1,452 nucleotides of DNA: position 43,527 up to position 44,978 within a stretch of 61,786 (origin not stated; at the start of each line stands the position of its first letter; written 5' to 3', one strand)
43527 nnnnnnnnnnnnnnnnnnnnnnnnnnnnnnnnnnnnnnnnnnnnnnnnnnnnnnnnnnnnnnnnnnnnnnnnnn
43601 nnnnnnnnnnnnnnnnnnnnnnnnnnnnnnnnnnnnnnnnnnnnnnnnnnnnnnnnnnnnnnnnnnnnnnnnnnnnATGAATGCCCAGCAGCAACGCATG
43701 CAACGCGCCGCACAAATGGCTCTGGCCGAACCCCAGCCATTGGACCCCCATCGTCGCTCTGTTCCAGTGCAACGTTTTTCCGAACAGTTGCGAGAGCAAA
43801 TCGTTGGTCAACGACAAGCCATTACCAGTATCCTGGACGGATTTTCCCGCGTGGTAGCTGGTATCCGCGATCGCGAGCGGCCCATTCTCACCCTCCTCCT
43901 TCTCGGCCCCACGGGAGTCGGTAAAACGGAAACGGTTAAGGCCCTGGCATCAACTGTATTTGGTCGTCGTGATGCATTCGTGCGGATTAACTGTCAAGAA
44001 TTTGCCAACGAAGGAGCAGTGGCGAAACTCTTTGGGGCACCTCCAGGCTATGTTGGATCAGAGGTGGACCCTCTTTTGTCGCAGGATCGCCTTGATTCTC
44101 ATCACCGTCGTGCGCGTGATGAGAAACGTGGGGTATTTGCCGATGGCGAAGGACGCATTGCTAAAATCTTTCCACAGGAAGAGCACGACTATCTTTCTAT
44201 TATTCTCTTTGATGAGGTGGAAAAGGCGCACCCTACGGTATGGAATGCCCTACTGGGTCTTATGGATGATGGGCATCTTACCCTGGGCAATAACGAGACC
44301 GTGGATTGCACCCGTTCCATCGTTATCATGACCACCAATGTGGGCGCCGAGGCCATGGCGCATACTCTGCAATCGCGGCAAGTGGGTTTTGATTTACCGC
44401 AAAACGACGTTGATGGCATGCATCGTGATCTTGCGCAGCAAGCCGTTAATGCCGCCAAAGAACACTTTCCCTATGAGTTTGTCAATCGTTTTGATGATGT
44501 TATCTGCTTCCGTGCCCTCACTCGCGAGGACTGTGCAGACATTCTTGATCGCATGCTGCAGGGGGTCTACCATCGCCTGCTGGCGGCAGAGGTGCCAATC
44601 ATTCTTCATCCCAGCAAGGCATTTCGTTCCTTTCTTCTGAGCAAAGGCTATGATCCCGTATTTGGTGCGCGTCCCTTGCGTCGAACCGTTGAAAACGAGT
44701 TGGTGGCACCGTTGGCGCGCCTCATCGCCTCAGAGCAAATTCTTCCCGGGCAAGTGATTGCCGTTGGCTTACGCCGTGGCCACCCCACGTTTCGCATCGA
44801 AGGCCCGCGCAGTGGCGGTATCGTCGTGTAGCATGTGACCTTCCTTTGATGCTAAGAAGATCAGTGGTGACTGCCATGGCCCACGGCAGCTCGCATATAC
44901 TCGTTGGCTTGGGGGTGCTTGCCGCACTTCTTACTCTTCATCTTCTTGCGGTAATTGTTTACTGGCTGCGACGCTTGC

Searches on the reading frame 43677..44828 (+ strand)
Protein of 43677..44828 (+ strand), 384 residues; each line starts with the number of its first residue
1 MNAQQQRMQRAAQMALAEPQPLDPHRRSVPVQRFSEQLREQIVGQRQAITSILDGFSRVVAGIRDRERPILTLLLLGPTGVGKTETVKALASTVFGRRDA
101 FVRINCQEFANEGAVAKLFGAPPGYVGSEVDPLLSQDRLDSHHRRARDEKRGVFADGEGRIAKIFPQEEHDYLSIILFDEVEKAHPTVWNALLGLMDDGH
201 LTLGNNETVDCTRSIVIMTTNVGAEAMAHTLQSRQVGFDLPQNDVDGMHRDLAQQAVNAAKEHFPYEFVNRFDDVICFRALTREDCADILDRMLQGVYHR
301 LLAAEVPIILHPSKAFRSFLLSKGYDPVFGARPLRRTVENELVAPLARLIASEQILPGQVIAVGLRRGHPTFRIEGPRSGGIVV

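Call 3: search_protein_families(library=pfam, proteins=[window:43677-44828:+], max_evalue=0.01)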
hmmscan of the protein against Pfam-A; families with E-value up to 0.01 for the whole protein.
window:43677-44828:+ (384 aa): 11 families
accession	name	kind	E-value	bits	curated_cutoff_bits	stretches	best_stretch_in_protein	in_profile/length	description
PF07724.20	AAA_2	-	1.6e-35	123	27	2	170-274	73-165/166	AAA domain (Cdc48 subfamily)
PF10431.15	ClpB_D2-small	-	2.2e-17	63.3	21.9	1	281-363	1-81/81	C-terminal, D2-small domain, of ClpB protein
PF00004.35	AAA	-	8.9e-12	46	21.2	1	73-224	1-111/131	ATPase family associated with various cellular activities (AAA)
PF07728.20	AAA_5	-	1.2e-09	38.7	22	1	175-224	69-125/139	AAA domain (dynein-related subfamily)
PF00158.32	Sigma54_activat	-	2.9e-08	34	20.2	1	63-124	15-76/168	Sigma-54 interaction domain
PF13191.12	AAA_16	-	5.9e-07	30.6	32.6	1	66-198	21-158/167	AAA ATPase domain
PF07726.17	AAA_3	-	3.8e-05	24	27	1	174-222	64-112/131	ATPase family associated with various cellular activities (AAA)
PF13401.12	AAA_22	-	0.0002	22.1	27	1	73-197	8-109/130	AAA domain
PF12774.13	AAA_6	-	0.00027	20.5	25.2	1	75-119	37-78/327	Hydrolytic ATP binding site of dynein motor region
PF20030.5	bpMoxR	-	0.0052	16.3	27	0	73-98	34-59/205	MoxR domain in the MoxR-vWA-beta-propeller ternary systems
PF13173.12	AAA_14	-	0.0072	16.8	27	0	73-111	5-42/129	AAA domain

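Call 4: search_protein_families(library=padloc, proteins=[window:43677-44828:+], max_evalue=0.01)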
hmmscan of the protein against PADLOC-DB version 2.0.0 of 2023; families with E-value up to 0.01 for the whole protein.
window:43677-44828:+ (384 aa): 7 families
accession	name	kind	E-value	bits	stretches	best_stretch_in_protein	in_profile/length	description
PDLC04606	PDC-M37B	-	1.1e-27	95.3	2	31-131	135-234/390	-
PDLC03838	DolB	-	6.3e-25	86.2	3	31-121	130-214/375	-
PDLC04605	PDC-M37B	-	9.4e-24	82.3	2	36-130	270-363/518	-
PDLC01993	RtcR--CARF_AAA_HTH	-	7.3e-06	22.7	1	32-125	165-262/523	-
PDLC04140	mad8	-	5.5e-05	20.8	1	73-112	30-68/314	mads_8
PDLC01995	RtcR_PspF2--CARF_AAA_HTH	-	0.00029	18.1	1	56-121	176-241/481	-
PDLC01994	RtcR_PspF1--CARF_AAA_HTH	-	0.0011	16.1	1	73-121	184-230/468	-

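Call 5: search_protein_families(library=ncbifam, proteins=[window:43677-44828:+], max_evalue=0.01)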
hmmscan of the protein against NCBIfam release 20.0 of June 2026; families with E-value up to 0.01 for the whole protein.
window:43677-44828:+ (384 aa): 22 families
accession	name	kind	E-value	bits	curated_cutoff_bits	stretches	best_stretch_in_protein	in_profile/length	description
TIGR03346.1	chaperone_ClpB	equivalog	2.1e-73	248.1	1232.1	2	174-372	669-852/853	ATP-dependent chaperone ClpB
NF008118.0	PRK10865.1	equivalog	1.7e-62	211.5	1417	2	173-365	671-848/857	ATP-dependent chaperone ClpB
TIGR02639.1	ClpA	equivalog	3.9e-55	187.4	993.15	2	174-359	558-728/734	ATP-dependent Clp protease ATP-binding subunit ClpA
NF033607.0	disagg_AAA_ClpG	exception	3.9e-54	183.9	1900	2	33-131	585-683/932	AAA family protein disaggregase ClpG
NF033606.1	heat_AAA_ClpK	exception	1.4e-53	182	1900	2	173-352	716-885/949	heat shock survival AAA family ATPase ClpK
TIGR03345.1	VI_ClpV1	equivalog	1.6e-44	152.4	884.95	2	31-127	557-653/852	type VI secretion system ATPase TssH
NF008263.0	PRK11034.1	equivalog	1.4e-42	145.6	1350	2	174-368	559-738/758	ATP-dependent Clp protease ATP-binding subunit ClpA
NF038308.1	RNA_repair_RtcR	equivalog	1.5e-07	30.7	650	1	15-121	148-258/530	RNA repair transcriptional activator RtcR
NF047784.1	MadB_ATPase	equivalog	8.7e-07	28.4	475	1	66-111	32-71/298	MadB family AAA-type ATPase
NF009067.0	PRK12402.1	equivalog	8.5e-05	21.7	317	1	34-113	9-81/340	replication factor C small subunit 2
TIGR01817.1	nifA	equivalog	9.1e-05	21.4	528.85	1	23-120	172-269/534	nif-specific transcriptional activator NifA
NF003451.0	PRK05022.1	equivalog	0.0003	19.6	476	1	22-121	173-264/512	nitric oxide reductase transcriptional regulator NorR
NF003745.1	PRK05342.1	equivalog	0.00046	19.2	359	0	33-93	64-132/418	ATP-dependent Clp protease ATP-binding subunit ClpX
TIGR00390.1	hslU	equivalog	0.0007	18.6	362.45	1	38-117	10-91/441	ATP-dependent protease ATPase subunit HslU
NF003229.0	PRK04195.1-5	equivalog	0.0015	17.4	280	1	42-93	19-67/413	replication factor C large subunit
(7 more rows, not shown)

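Call 7: find_homologous_proteins(query=window:43677-44828:+)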
Query window:43677-44828:+ (384 aa): 8000 proteins with E <= 0.001 among 8000 candidates; the best 120 are listed.
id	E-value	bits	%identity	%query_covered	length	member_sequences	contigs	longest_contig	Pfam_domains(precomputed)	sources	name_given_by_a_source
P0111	4.2e-254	860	100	100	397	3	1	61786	PF00158.33,PF07724.21,PF00004.36,PF07728.21,PF10431.16,PF13191.13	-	-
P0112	1.1e-180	619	78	93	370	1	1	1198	PF00158.33,PF07724.21,PF00004.36,PF07728.21,PF10431.16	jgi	jgi:ATP-dependent Clp protease ATP-binding subunit ClpC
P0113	1.7e-173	595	74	93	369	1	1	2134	PF00158.33,PF07724.21,PF07726.18,PF00004.36,PF07728.21,PF10431.16,PF13191.13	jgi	jgi:ATP-dependent Clp protease ATP-binding subunit ClpA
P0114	2.0e-170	585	68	98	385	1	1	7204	PF00158.33,PF07724.21,PF00004.36,PF07728.21,PF10431.16,PF13191.13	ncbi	ncbi:MAG: AAA family ATPase [Planctomycetota bacterium]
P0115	3.5e-169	581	71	97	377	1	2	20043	PF00158.33,PF07724.21,PF00004.36,PF07728.21,PF10431.16,PF13191.13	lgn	-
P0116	7.3e-167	573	71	96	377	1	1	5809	PF00158.33,PF07724.21,PF07726.18,PF00004.36,PF07728.21,PF10431.16,PF13191.13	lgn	-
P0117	4.4e-166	571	69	94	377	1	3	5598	PF00158.33,PF07724.21,PF00004.36,PF07728.21,PF10431.16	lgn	-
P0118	1.7e-158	546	71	89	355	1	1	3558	PF00158.33,PF07724.21,PF00004.36,PF07728.21,PF10431.16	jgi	-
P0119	4.5e-154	531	66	95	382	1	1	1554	PF00158.33,PF07724.21,PF00004.36,PF07728.21,PF10431.16,PF13191.13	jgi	-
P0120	8.1e-152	524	63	97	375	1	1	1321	PF00158.33,PF07724.21,PF07726.18,PF00004.36,PF07728.21,PF10431.16,PF13191.13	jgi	jgi:ATP-dependent Clp protease ATP-binding subunit ClpA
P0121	9.3e-150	517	63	94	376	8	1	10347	PF00158.33,PF07724.21,PF00004.36,PF07728.21,PF10431.16,PF13191.13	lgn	-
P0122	1.5e-149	516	63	98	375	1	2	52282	PF00158.33,PF07724.21,PF00004.36,PF07728.21,PF10431.16,PF13191.13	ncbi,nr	ncbi:MAG: AAA family ATPase [Planctomycetota bacterium]|nr:AAA family ATPase [Planctomycetota bacter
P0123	3.1e-149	515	64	93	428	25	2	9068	PF00158.33,PF07724.21,PF07726.18,PF00004.36,PF07728.21,PF10431.16,PF13191.13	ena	-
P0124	4.1e-149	515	62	96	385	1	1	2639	PF00158.33,PF07724.21,PF07726.18,PF00004.36,PF07728.21,PF10431.16,PF13191.13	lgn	-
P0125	5.2e-149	515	63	93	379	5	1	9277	PF00158.33,PF07724.21,PF07726.18,PF00004.36,PF07728.21,PF10431.16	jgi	-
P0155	9.2e-147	507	64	92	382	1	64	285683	PF00158.33,PF07724.21,PF07726.18,PF00004.36,PF07728.21,PF10431.16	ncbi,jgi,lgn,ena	jgi:ATP-dependent Clp protease ATP-binding subunit ClpA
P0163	1.3e-146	507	63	94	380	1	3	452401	PF00158.33,PF07724.21,PF07726.18,PF00004.36,PF07728.21,PF10431.16,PF13191.13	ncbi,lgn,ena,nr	ncbi:hypothetical protein LBMAG53_08930 [Planctomycetota bacterium]|nr:hypothetical protein LBMAG53_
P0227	6.1e-97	343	47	90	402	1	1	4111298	PF00158.33,PF07724.21,PF00004.36,PF07728.21,PF10431.16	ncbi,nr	ncbi:MAG: ATP-dependent Clp protease ATP-binding subunit [Acidobacteriota bacterium]|nr:MAG: ATP-dep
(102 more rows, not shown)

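Call 11: find_encoding_contigs(protein=P0115, flank=6000, max_places=2)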
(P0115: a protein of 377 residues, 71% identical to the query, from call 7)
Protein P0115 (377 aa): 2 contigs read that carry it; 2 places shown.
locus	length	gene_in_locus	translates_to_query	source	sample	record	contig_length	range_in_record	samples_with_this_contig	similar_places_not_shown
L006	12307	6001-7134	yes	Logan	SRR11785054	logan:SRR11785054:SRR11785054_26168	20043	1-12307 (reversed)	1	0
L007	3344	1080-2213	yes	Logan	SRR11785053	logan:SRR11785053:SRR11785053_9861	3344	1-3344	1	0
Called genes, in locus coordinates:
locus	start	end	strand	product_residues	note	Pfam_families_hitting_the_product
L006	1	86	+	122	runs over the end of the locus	PF00861:Ribosomal_L18p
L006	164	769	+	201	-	PF00333:Ribosomal_S5, PF03719:Ribosomal_S5_C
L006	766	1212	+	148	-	PF00828:Ribosomal_L27A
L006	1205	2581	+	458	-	PF00344:SecY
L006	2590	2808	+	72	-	PF01176:eIF-1a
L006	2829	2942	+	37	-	PF00444:Ribosomal_L36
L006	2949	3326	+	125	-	PF00416:Ribosomal_S13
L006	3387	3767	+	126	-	PF00411:Ribosomal_S11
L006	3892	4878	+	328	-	PF01193:RNA_pol_L, PF01000:RNA_pol_A_bac, PF03118:RNA_pol_A_CTD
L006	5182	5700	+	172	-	PF01196:Ribosomal_L17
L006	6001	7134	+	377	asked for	PF00158:Sigma54_activat (weak), PF13191:AAA_16 (weak), PF00004:AAA, PF07724:AAA_2, PF07728:AAA_5 (faint), PF07724:AAA_2, PF10431:ClpB_D2-small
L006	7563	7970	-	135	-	-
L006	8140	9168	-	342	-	PF01116:F_bP_aldolase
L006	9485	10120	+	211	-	PF02107:FlgH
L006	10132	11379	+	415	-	PF02119:FlgI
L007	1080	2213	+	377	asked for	PF00158:Sigma54_activat (weak), PF13191:AAA_16 (weak), PF00004:AAA, PF07724:AAA_2, PF07728:AAA_5 (faint), PF07724:AAA_2, PF10431:ClpB_D2-small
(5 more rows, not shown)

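Call 12: find_encoding_contigs(protein=P0122, flank=6000, max_places=2)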
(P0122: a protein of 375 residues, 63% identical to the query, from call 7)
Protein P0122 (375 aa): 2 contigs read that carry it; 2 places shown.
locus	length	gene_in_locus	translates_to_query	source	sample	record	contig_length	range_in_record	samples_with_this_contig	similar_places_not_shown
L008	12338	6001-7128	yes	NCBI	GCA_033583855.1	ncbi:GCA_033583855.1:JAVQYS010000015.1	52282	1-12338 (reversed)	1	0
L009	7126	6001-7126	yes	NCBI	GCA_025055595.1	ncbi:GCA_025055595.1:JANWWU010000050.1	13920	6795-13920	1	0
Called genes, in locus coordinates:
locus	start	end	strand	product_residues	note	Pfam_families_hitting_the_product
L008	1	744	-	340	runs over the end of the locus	PF02810:SEC-C, PF00557:Peptidase_M24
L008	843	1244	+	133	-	PF01042:Ribonuc_L-PSP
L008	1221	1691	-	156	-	-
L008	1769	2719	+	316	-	-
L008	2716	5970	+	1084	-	PF00873:ACR_tran, PF02355:SecD_SecF_C (faint)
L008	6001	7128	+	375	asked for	PF00158:Sigma54_activat (weak), PF13191:AAA_16 (faint), PF07724:AAA_2, PF00004:AAA, PF07728:AAA_5 (faint), PF07724:AAA_2, PF10431:ClpB_D2-small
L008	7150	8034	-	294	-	-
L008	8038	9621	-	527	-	PF03160:Calx-beta (weak)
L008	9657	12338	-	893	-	PF03160:Calx-beta (weak)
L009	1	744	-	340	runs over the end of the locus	PF02810:SEC-C, PF00557:Peptidase_M24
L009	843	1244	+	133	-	PF01042:Ribonuc_L-PSP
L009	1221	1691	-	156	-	-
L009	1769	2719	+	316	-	-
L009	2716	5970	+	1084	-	PF00873:ACR_tran, PF02355:SecD_SecF_C (faint)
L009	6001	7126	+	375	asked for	PF00158:Sigma54_activat (weak), PF13191:AAA_16 (faint), PF07724:AAA_2, PF00004:AAA, PF07728:AAA_5 (faint), PF07724:AAA_2, PF10431:ClpB_D2-small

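Call 13: find_encoding_contigs(protein=P0155, flank=6000, max_places=3)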
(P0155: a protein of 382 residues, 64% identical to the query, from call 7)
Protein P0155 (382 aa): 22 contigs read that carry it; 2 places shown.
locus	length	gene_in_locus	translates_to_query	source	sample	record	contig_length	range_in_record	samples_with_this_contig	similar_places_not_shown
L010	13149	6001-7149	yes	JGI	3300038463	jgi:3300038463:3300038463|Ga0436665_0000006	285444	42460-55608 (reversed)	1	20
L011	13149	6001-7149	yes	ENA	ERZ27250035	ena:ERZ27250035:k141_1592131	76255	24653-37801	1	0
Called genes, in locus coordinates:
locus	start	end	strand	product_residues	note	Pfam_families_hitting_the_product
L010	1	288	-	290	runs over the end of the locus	-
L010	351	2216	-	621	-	PF07940:Hepar_II_III_C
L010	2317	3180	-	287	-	PF03781:FGE-sulfatase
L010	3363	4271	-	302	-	PF01026:TatD_DNase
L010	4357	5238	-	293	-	PF28008:EboA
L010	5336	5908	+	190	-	PF02834:LigT_PEase, PF13563:2_5_RNA_ligase2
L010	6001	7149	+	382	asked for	PF00158:Sigma54_activat (weak), PF00004:AAA, PF07724:AAA_2, PF07726:AAA_3 (faint), PF07728:AAA_5 (faint), PF07724:AAA_2, PF10431:ClpB_D2-small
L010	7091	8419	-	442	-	PF00990:GGDEF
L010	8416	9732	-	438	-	PF00990:GGDEF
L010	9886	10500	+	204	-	PF00475:IGPD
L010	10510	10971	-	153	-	PF01467:CTP_transf_like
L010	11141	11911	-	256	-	-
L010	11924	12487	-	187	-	PF01965:DJ-1_PfpI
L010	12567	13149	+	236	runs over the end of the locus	-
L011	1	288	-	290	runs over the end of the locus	-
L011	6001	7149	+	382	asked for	PF00158:Sigma54_activat (weak), PF00004:AAA, PF07724:AAA_2, PF07726:AAA_3 (faint), PF07728:AAA_5 (faint), PF07724:AAA_2, PF10431:ClpB_D2-small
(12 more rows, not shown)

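Call 14: find_encoding_contigs(protein=P0163, flank=6000, max_places=2)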
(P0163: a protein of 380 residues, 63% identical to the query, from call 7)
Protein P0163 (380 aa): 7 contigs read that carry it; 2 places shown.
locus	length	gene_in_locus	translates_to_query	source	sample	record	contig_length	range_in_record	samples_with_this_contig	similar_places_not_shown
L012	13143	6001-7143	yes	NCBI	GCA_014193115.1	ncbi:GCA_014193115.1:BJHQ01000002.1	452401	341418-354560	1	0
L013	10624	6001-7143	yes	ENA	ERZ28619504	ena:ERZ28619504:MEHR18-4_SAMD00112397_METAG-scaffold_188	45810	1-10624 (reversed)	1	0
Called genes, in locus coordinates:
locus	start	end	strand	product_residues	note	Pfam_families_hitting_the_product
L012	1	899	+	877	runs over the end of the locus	PF07694:5TM-5TMR_LYT, PF08447:PAS_3, PF00512:HisKA, PF02518:HATPase_c, PF00072:Response_reg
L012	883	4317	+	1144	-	PF17757:UvrB_inter, PF02559:CarD_TRCF_RID, PF00270:DEAD, PF04851:ResIII, PF00271:Helicase_C, PF03461:TRCF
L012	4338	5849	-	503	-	-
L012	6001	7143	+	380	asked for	PF00158:Sigma54_activat (weak), PF13191:AAA_16 (weak), PF00004:AAA, PF07724:AAA_2, PF07726:AAA_3 (faint), PF07728:AAA_5 (faint), PF07724:AAA_2, PF10431:ClpB_D2-small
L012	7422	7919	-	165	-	PF02561:FliS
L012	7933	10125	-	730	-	PF02465:FliD_N, PF07195:FliD_C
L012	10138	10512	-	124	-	PF03646:FlaG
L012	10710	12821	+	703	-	PF00669:Flagellin_N, PF00700:Flagellin_C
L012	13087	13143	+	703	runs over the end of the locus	PF00669:Flagellin_N, PF00700:Flagellin_C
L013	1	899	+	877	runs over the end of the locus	PF07694:5TM-5TMR_LYT, PF08447:PAS_3, PF00512:HisKA, PF02518:HATPase_c, PF00072:Response_reg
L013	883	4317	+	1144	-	PF17757:UvrB_inter, PF02559:CarD_TRCF_RID, PF00270:DEAD, PF04851:ResIII, PF00271:Helicase_C, PF03461:TRCF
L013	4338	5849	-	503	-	-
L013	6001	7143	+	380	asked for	PF00158:Sigma54_activat (weak), PF13191:AAA_16 (weak), PF00004:AAA, PF07724:AAA_2, PF07726:AAA_3 (faint), PF07728:AAA_5 (faint), PF07724:AAA_2, PF10431:ClpB_D2-small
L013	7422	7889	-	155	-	PF02561:FliS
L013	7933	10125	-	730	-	PF02465:FliD_N, PF07195:FliD_C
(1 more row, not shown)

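Call 16: find_related_loci(query=window:43677-44828:+, collection=genome_contigs, flank=5000)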
Query window:43677-44828:+ (384 aa) in genome_contigs; peptide patterns used: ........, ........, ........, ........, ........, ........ (x = any residue, [..] = any of these).
600 stretches matched a pattern (row limit reached: there are more); 590 encode a relative of the query (tblastn E <= 1e-3); the best 80 are kept; 80 distinct loci.
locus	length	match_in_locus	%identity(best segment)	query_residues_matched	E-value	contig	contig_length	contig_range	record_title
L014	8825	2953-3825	39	33-368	3e-66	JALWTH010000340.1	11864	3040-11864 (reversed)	MAG: Rhodobacteraceae bacterium isolate M2_metabat2_scaf2bin.166 M2_NODE_7179_length_11864_cov_4.244611, whole genome sh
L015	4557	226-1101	39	33-369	1e-65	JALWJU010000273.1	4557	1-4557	MAG: Rhodobacteraceae bacterium isolate M17_metabat1_scaf2bin.110 M17_NODE_27388_length_4557_cov_2.851467, whole genome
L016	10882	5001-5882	38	33-373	5e-64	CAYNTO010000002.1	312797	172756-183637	MAG TPA_asm: uncultured Pseudobdellovibrionaceae bacterium isolate SRP329715_co2_24 genome assembly, contig: NODE_43_len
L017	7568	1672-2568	38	33-363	2e-63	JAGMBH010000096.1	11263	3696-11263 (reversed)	MAG: Dehalococcoidia bacterium isolate RS_16_13 ZL425.bin.13.fa_96, whole genome shotgun sequence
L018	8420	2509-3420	34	33-372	2e-63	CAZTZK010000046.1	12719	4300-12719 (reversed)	MAG TPA_asm: uncultured Candidatus Saccharibacteria bacterium isolate SRP067234_co1_298 genome assembly, contig: k99_429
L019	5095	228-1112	36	33-363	9e-63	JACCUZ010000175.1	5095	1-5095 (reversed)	MAG: Sporichthyaceae bacterium isolate MGR_bin113 SD2897-2912_k127_1103284, whole genome shotgun sequence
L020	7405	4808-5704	36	34-381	8e-63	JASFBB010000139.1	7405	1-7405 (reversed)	MAG: Anaerolineae bacterium isolate PO_14 k141_292871, whole genome shotgun sequence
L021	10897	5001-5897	37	33-363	2e-62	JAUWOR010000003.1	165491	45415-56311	MAG: Dehalococcoidia bacterium isolate CSMAG_2455 CSMAG_2455_k141_359751_length_165491_cov_21.8766, whole genome shotgun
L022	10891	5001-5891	37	33-376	2e-62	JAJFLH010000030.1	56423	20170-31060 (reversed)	MAG: Mariprofundus sp. isolate OFTM252 OFTM252_29, whole genome shotgun sequence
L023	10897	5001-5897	40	34-365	3e-62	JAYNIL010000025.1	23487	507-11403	MAG: Chloroflexota bacterium isolate 139544_COM_metabat_bins_sens.tsv.093 NODE_2483_length_23487_cov_16.870178, whole ge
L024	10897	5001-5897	37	33-363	4e-62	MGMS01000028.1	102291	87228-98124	MAG: Chloroflexi bacterium RBG_13_51_36 RBG_13_scaffold_253, whole genome shotgun sequence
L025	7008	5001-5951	34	33-378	3e-62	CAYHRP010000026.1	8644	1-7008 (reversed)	MAG TPA_asm: uncultured Gammaproteobacteria bacterium isolate ERP119705_co15_220 genome assembly, contig: NODE_9940_leng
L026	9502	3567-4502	35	33-376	3e-62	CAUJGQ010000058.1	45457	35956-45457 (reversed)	MAG: Chloroflexota bacterium isolate KLAP209 genome assembly, contig: KLAP209_161801, whole genome shotgun sequence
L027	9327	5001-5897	37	33-363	4e-62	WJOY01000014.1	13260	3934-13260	MAG: Dehalococcoidia bacterium isolate 1244-C3-H4-B3 C3H4_C442, whole genome shotgun sequence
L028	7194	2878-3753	37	33-373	7e-62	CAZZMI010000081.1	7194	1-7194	MAG TPA_asm: uncultured Anaerolineae bacterium isolate SRP104967_co2_36 genome assembly, contig: NODE_4047_length_7194_c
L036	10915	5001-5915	36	37-373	5e-61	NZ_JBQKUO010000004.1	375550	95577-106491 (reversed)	Nitrospina sp. 32_T5 spades_15, whole genome shotgun sequence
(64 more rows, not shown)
